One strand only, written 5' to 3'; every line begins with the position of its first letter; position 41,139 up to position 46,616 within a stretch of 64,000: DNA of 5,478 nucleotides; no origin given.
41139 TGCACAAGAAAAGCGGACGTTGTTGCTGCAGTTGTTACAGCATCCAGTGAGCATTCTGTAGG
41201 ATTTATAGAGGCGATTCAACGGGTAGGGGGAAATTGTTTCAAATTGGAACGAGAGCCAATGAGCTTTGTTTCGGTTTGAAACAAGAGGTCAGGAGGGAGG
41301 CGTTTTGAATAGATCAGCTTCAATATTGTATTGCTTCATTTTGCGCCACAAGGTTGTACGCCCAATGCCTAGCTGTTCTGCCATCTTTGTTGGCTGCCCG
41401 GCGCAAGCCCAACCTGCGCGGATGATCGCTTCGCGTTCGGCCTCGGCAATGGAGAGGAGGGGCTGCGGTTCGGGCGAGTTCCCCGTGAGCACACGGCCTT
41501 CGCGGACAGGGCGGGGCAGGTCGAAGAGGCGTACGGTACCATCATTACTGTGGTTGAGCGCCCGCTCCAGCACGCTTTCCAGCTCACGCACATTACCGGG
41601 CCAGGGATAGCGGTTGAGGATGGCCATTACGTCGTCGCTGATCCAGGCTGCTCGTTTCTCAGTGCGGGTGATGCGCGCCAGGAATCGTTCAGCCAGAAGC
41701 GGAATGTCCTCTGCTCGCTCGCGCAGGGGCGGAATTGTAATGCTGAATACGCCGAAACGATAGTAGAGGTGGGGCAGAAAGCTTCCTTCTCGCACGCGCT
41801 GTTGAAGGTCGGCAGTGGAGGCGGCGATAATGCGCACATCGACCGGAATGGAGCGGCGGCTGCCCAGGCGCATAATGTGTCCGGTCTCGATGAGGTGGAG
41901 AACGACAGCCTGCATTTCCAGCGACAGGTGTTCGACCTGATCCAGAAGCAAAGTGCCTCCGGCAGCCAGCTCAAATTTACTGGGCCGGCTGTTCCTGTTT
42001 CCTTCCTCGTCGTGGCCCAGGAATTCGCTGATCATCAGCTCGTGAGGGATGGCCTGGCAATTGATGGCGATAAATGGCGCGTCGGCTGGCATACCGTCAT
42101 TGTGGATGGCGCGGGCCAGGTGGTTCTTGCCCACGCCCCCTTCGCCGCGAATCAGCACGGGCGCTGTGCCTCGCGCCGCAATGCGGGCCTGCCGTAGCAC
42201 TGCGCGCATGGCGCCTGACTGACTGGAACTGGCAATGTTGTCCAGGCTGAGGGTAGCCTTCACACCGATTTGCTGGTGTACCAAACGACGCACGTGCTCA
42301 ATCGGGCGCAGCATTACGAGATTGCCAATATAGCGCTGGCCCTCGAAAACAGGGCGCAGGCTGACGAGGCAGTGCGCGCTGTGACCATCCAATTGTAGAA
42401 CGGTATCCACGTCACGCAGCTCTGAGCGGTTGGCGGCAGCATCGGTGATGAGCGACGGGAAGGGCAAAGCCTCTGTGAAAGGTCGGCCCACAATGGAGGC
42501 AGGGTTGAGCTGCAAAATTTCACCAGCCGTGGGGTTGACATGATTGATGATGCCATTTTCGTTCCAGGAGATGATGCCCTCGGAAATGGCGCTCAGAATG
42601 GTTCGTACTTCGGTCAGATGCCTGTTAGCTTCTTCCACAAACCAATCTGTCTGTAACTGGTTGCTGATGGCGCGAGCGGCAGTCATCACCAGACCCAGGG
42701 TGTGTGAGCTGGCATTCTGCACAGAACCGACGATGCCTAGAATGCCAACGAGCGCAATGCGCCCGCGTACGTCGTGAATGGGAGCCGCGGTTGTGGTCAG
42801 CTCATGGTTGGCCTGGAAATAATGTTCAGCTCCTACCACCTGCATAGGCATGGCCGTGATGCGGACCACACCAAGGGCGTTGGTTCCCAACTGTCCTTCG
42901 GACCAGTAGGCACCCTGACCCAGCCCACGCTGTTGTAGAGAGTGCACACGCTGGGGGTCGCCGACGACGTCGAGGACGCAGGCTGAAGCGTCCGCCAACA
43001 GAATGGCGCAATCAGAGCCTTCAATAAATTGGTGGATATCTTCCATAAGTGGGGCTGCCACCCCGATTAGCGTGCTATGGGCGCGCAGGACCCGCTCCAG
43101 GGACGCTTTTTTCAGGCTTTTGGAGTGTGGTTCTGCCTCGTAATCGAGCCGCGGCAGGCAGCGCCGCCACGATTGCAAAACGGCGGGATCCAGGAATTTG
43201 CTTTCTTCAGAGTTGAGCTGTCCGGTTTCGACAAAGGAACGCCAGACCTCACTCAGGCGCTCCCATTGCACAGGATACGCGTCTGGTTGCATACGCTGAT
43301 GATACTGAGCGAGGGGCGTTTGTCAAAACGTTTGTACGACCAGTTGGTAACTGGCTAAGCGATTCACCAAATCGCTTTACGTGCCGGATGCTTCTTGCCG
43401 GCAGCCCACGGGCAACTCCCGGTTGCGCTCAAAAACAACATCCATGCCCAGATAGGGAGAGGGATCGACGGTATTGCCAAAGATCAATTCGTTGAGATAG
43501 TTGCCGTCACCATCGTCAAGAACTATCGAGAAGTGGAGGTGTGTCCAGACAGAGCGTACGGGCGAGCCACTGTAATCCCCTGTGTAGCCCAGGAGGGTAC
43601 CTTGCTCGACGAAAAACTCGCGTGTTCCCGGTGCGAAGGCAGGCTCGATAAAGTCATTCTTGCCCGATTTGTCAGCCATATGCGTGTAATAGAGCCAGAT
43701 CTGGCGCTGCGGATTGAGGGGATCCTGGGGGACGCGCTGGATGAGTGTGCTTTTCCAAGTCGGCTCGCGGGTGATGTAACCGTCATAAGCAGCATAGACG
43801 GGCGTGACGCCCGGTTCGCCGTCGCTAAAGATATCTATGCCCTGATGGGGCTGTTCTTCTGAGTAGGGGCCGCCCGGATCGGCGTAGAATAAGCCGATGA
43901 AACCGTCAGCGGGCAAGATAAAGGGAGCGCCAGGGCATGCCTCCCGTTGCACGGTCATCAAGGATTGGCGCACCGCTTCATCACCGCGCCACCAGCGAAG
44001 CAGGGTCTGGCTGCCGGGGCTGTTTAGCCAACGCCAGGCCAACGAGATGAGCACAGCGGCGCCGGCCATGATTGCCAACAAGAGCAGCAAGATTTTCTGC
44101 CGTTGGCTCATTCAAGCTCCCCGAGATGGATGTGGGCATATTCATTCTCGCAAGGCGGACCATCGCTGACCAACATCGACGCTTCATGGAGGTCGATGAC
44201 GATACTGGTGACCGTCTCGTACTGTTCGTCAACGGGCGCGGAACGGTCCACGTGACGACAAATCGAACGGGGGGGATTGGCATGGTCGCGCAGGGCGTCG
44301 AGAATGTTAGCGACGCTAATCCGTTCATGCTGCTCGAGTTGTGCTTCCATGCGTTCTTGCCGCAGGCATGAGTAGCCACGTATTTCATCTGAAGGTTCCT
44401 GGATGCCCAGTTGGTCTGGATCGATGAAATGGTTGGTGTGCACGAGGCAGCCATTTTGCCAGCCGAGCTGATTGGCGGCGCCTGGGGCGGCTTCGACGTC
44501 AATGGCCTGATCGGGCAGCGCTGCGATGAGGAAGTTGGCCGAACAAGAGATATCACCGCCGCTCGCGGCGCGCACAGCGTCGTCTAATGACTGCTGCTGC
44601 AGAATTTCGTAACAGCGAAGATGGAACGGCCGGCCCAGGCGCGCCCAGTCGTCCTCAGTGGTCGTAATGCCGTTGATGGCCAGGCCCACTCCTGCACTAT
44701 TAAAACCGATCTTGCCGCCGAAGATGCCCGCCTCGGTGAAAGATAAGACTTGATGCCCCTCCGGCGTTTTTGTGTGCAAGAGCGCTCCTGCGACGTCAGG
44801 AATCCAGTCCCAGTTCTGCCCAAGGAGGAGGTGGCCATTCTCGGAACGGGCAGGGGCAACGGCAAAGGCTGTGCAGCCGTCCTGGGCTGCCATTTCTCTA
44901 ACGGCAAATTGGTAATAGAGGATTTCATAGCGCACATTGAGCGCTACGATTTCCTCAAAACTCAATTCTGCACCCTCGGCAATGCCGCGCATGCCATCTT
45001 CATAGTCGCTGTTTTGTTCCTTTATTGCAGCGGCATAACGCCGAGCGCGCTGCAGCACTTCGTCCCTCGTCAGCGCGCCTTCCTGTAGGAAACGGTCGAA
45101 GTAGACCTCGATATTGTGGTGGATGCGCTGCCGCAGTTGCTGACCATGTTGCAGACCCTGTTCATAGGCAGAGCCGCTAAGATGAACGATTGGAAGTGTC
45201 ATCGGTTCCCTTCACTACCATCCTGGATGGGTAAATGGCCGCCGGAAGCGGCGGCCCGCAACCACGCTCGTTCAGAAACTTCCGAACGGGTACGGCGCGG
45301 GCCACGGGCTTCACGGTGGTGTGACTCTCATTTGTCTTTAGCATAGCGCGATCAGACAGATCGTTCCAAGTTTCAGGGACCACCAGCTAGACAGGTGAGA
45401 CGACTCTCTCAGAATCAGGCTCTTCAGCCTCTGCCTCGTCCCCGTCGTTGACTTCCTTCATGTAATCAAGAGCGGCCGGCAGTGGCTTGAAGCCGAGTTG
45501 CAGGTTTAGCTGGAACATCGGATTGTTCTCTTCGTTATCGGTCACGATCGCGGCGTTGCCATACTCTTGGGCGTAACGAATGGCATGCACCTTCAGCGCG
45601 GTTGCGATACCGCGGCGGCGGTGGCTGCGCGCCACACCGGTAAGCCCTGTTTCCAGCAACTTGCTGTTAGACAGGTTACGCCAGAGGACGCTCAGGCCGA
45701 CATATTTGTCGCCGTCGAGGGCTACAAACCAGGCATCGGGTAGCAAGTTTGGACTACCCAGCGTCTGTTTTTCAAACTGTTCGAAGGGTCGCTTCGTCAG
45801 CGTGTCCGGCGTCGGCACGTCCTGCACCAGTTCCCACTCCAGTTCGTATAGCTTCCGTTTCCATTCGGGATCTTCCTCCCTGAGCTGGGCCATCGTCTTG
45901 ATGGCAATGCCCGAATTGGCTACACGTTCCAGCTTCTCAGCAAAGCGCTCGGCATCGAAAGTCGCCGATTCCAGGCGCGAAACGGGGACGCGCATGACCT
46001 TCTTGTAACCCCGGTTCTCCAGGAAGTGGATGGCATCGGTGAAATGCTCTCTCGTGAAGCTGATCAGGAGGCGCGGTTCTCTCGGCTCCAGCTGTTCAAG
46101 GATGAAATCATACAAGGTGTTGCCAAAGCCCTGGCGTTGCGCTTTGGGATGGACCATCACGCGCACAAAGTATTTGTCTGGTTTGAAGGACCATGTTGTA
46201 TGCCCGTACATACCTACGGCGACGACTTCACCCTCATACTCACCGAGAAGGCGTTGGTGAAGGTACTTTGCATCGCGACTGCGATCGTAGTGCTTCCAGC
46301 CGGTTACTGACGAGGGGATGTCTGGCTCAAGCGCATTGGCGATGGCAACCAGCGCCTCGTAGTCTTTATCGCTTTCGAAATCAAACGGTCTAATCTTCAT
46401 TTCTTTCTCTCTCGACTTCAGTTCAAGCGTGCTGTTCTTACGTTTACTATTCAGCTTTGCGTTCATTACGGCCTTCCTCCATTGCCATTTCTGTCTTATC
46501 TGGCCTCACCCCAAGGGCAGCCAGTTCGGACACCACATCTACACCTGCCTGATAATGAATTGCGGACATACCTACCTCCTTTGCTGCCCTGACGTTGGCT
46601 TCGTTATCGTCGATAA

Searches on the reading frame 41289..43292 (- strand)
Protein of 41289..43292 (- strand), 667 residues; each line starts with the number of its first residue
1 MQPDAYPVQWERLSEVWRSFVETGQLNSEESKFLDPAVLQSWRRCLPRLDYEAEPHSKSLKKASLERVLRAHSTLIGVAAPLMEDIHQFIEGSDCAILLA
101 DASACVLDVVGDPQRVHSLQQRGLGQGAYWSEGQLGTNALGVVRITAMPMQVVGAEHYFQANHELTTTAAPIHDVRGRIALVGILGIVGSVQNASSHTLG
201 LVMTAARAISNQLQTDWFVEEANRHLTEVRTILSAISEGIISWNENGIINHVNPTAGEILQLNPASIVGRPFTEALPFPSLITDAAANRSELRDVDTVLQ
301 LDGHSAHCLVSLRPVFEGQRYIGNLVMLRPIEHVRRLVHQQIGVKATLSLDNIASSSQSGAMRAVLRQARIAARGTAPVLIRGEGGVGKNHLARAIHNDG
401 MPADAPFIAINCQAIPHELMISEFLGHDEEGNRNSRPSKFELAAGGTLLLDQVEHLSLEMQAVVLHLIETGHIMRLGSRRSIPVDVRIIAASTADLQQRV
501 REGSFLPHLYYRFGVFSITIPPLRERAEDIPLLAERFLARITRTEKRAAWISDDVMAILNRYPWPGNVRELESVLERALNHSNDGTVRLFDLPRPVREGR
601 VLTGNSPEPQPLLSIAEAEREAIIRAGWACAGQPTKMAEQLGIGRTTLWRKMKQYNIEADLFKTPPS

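Call 51: search_protein_families(library=pfam, proteins=[window:41289-43292:-], max_evalue=0.00001)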
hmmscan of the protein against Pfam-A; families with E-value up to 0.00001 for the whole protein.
window:41289-43292:- (667 aa): 7 families
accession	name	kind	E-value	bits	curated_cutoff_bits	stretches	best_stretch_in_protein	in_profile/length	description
PF00158.32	Sigma54_activat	-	3.6e-45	154.1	20.2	1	358-518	4-167/168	Sigma-54 interaction domain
PF25601.1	AAA_lid_14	-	4.5e-23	81.3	27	1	524-600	1-78/87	AAA+ ATPase lid domain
PF14532.12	Sigma54_activ_2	-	6.7e-18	65.7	25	1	354-523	2-138/138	Sigma-54 interaction domain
PF00989.32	PAS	-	8.2e-16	58.5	22.6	1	228-331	2-113/113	PAS fold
PF02954.25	HTH_8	-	7.3e-10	38.9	22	1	615-655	2-42/42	Bacterial regulatory protein, Fis family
PF01590.32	GAF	-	3.5e-07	31.3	22.4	1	77-213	4-133/133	GAF domain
PF08448.16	PAS_4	-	7.7e-07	29.8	23.1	0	234-333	2-107/110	PAS fold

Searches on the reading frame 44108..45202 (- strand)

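Call 51: search_protein_families(library=pfam, proteins=[window:44108-45202:-], max_evalue=0.00001)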
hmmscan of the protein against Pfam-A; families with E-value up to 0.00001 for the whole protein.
window:44108-45202:- (364 aa): 1 family
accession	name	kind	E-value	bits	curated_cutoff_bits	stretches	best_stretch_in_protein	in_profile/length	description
PF03417.21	AAT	-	4e-18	66.3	23.2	1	120-341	3-214/225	Acyl-coenzyme A:6-aminopenicillanic acid acyl-transferase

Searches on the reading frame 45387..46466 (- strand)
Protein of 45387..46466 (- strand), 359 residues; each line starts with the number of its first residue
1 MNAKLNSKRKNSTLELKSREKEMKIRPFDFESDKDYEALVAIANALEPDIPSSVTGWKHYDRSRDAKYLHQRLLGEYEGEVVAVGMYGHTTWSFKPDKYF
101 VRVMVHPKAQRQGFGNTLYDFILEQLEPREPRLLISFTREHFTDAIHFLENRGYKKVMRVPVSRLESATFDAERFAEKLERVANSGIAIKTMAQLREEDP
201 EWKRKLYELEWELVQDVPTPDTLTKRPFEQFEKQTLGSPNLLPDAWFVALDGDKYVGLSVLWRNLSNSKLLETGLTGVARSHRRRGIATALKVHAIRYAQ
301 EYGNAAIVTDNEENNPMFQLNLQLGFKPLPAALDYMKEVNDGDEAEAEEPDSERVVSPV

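Call 51: search_protein_families(library=pfam, proteins=[window:45387-46466:-], max_evalue=0.00001)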
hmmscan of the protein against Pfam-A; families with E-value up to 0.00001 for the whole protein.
window:45387-46466:- (359 aa): 4 families
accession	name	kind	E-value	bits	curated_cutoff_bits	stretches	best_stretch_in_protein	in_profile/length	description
PF00583.31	Acetyltransf_1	-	2.4e-18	67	20.7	2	67-154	26-116/116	Acetyltransferase (GNAT) family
PF13508.13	Acetyltransf_7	-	3.7e-14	53.3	27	1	76-155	9-83/84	Acetyltransferase (GNAT) domain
PF13673.13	Acetyltransf_10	-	9.9e-09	35.7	23.6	0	93-157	47-110/128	Acetyltransferase (GNAT) domain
PF08445.16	FR47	-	2.9e-06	27.6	22.1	0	99-157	23-80/86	FR47-like protein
